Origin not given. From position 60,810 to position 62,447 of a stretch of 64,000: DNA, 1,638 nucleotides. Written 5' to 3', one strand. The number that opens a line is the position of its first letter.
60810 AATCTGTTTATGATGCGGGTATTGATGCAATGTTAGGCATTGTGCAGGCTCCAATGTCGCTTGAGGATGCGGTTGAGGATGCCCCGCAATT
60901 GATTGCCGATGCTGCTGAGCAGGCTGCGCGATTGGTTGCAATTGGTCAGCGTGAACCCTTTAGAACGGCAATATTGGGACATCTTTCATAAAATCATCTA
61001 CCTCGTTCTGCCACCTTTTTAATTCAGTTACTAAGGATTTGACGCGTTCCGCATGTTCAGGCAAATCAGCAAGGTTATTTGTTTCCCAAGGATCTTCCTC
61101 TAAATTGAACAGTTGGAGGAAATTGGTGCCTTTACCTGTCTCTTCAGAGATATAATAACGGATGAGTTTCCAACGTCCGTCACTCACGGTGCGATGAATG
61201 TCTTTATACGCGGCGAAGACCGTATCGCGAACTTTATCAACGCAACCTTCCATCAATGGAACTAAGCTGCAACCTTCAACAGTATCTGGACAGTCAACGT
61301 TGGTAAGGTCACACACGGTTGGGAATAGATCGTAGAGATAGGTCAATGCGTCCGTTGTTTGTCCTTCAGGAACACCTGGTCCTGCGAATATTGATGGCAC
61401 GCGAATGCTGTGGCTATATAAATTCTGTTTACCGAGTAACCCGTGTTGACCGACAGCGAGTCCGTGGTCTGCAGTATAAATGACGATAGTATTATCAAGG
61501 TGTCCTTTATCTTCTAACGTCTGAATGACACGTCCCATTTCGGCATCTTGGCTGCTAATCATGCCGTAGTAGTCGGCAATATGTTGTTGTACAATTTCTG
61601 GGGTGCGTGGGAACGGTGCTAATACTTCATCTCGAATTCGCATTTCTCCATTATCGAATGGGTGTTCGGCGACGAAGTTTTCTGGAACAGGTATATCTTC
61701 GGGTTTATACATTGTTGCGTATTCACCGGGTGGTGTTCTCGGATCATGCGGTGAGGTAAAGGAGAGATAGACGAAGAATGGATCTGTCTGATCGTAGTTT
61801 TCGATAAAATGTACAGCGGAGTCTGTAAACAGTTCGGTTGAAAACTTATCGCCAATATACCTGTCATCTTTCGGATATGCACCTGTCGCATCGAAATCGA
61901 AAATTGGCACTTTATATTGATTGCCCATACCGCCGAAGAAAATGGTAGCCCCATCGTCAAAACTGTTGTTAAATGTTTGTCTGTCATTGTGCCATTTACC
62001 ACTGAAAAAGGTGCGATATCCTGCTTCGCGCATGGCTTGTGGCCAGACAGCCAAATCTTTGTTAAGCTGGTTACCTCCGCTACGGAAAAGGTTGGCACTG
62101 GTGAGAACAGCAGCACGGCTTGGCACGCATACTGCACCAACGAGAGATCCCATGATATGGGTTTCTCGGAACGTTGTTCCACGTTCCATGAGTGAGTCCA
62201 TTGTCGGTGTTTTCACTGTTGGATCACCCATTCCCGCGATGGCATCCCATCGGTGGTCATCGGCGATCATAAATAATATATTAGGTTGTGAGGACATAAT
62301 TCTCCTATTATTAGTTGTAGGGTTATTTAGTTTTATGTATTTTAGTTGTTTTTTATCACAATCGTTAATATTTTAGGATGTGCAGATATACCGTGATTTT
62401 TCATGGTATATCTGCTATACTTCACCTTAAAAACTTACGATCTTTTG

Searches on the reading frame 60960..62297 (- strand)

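Call 59: search_protein_families(library=pfam, proteins=[window:60960-62297:-], max_evalue=0.01)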
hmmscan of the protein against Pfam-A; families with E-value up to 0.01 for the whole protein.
window:60960-62297:- (445 aa): 5 families
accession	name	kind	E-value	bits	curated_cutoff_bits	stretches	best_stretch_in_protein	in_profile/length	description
PF00884.28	Sulfatase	-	5.7e-46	157.6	25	1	5-334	1-301/301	Sulfatase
PF16347.10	SGSH_C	-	2.3e-18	67.3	29.3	1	283-431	1-153/154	N-sulphoglucosamine sulphohydrolase, C-terminal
PF02995.22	DUF229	-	1.1e-05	24.8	25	1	237-285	300-348/496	Protein of unknown function (DUF229)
PF01676.23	Metalloenzyme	-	0.0014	18.6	24.3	0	241-334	167-250/252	Metalloenzyme superfamily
PF01663.27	Phosphodiest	-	0.0042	17.2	23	0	246-281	187-222/342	Type I phosphodiesterase / nucleotide pyrophosphatase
